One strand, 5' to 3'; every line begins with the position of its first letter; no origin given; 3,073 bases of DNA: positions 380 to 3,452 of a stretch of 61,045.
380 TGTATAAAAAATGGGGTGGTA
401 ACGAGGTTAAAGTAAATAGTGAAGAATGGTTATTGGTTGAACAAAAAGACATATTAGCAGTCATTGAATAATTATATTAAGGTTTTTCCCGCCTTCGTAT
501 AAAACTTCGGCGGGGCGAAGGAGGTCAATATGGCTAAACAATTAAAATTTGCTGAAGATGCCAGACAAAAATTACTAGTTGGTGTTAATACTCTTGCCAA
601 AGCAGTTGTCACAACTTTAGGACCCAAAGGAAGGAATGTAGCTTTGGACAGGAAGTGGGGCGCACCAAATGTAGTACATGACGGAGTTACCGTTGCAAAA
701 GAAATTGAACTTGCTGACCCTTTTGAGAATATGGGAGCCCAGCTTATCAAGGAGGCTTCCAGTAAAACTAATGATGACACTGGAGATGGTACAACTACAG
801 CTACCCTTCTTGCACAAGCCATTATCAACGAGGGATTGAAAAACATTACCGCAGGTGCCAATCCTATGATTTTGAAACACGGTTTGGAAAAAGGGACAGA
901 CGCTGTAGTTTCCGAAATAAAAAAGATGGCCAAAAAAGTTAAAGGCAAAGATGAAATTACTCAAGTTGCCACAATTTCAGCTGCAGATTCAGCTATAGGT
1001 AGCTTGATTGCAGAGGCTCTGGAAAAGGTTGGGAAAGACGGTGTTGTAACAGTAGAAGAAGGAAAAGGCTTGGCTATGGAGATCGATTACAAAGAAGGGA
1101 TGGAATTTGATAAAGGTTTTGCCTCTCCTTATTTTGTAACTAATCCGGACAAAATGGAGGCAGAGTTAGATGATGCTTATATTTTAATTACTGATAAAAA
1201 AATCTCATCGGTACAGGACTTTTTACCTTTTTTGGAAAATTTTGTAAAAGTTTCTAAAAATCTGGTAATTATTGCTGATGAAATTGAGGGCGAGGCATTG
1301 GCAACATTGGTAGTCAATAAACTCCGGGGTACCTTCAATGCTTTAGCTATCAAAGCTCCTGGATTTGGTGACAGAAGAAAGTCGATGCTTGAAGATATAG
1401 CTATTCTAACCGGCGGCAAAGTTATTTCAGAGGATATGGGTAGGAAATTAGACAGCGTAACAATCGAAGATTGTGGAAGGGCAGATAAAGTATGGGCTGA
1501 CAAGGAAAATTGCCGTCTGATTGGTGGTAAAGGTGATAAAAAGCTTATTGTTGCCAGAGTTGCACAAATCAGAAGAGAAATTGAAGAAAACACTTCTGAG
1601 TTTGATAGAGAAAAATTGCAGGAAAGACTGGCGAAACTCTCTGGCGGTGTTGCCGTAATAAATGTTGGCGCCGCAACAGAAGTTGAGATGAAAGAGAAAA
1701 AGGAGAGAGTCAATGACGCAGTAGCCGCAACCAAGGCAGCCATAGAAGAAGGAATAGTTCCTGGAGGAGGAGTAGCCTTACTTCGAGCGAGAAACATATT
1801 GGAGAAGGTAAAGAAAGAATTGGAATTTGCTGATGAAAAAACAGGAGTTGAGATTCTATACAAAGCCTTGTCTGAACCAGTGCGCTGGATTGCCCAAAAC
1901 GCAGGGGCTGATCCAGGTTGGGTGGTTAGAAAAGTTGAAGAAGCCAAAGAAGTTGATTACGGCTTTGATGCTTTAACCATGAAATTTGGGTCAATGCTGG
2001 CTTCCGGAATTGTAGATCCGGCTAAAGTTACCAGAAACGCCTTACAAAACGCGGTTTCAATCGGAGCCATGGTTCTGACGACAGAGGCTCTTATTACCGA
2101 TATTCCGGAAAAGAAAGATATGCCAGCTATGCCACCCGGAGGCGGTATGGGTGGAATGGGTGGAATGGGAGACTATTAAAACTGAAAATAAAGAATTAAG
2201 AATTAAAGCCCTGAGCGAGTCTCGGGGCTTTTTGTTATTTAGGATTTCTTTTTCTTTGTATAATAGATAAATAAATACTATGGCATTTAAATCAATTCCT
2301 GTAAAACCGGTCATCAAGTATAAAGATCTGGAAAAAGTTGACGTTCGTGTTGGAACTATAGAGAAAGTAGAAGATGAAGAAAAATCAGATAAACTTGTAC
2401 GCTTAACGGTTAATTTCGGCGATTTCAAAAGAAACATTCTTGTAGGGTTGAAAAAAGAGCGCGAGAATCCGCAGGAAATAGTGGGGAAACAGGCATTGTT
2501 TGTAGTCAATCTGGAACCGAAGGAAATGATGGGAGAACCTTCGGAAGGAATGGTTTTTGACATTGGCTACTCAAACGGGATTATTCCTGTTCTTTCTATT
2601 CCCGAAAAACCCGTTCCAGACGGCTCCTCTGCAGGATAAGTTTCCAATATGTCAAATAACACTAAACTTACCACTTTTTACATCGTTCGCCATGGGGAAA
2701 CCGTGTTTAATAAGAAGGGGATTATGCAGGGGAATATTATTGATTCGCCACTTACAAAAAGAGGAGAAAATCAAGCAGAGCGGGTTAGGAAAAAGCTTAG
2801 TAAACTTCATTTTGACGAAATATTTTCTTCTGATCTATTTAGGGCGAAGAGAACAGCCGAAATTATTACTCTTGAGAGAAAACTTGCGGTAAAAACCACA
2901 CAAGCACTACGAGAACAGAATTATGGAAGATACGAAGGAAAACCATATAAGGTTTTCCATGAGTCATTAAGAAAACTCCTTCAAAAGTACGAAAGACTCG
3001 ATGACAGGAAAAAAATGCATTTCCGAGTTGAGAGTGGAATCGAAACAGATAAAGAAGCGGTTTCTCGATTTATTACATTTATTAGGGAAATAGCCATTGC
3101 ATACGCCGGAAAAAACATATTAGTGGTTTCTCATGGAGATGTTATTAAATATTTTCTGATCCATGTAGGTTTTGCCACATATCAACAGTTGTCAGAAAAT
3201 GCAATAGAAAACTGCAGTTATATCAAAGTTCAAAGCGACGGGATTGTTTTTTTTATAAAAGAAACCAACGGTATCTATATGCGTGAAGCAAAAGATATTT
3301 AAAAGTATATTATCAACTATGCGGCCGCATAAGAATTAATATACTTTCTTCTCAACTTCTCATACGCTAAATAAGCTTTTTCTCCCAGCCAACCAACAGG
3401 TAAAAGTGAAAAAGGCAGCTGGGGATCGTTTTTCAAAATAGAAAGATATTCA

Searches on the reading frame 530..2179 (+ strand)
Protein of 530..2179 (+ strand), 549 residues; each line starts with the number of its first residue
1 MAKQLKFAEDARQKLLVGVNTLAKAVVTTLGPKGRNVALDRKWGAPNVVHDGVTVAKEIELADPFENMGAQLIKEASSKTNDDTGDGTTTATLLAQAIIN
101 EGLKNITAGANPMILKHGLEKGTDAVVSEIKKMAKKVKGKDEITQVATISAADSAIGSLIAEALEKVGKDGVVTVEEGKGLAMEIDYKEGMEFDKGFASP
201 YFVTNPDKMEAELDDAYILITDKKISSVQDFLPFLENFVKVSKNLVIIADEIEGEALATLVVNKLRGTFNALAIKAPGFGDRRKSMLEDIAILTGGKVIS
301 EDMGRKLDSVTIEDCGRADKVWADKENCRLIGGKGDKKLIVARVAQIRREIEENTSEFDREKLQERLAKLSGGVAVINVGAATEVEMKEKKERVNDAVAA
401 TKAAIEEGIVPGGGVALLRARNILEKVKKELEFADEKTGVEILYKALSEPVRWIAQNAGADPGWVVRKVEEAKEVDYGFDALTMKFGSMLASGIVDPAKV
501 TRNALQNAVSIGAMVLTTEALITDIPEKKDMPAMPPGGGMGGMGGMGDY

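Call 45: find_homologous_proteins(query=window:530-2179:+, max_evalue=1e-100)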
Query window:530-2179:+ (549 aa): 8000 proteins with E <= 1e-100 among 8000 candidates; the best 120 are listed.
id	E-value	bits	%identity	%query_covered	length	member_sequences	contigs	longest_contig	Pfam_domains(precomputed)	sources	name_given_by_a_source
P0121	0.0e+0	1172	100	100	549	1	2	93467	PF00118.30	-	-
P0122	0.0e+0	1063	90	97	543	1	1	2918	PF00118.30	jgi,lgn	-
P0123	0.0e+0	1062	90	97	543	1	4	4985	PF00118.30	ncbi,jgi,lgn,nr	ncbi:chaperonin GroEL [Candidatus Gottesmanbacteria bacterium]|nr:chaperonin GroEL [Candidatus Gotte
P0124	0.0e+0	1061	90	99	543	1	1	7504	PF00118.30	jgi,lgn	-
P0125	0.0e+0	1059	89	97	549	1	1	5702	PF00118.30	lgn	-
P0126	0.0e+0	1059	89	97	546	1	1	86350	PF00118.30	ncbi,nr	ncbi:chaperonin GroEL [Candidatus Gottesmanbacteria bacterium]|nr:chaperonin GroEL [Candidatus Gotte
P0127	0.0e+0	1055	89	97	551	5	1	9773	PF00118.30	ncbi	-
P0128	0.0e+0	1054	89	97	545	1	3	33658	PF00118.30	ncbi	-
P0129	0.0e+0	1053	87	97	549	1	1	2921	PF00118.30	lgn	-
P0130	0.0e+0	1053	89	97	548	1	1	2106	PF00118.30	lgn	-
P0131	0.0e+0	1052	89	99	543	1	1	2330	PF00118.30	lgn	-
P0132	0.0e+0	1050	88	98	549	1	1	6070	PF00118.30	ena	-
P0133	0.0e+0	1049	87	97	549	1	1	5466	PF00118.30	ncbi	-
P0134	0.0e+0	1049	90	97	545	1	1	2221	PF00118.30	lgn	-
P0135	0.0e+0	1049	91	96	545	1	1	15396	PF00118.30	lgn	-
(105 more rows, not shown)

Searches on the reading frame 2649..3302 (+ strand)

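Call 46: search_protein_families(library=pfam, proteins=[window:2649-3302:+])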
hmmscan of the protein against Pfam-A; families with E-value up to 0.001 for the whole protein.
window:2649-3302:+ (217 aa): 1 family
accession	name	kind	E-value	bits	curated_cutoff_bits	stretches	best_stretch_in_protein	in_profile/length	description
PF00300.27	His_Phos_1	-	4.3e-43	147.7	21.7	1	10-203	1-188/194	Histidine phosphatase superfamily (branch 1)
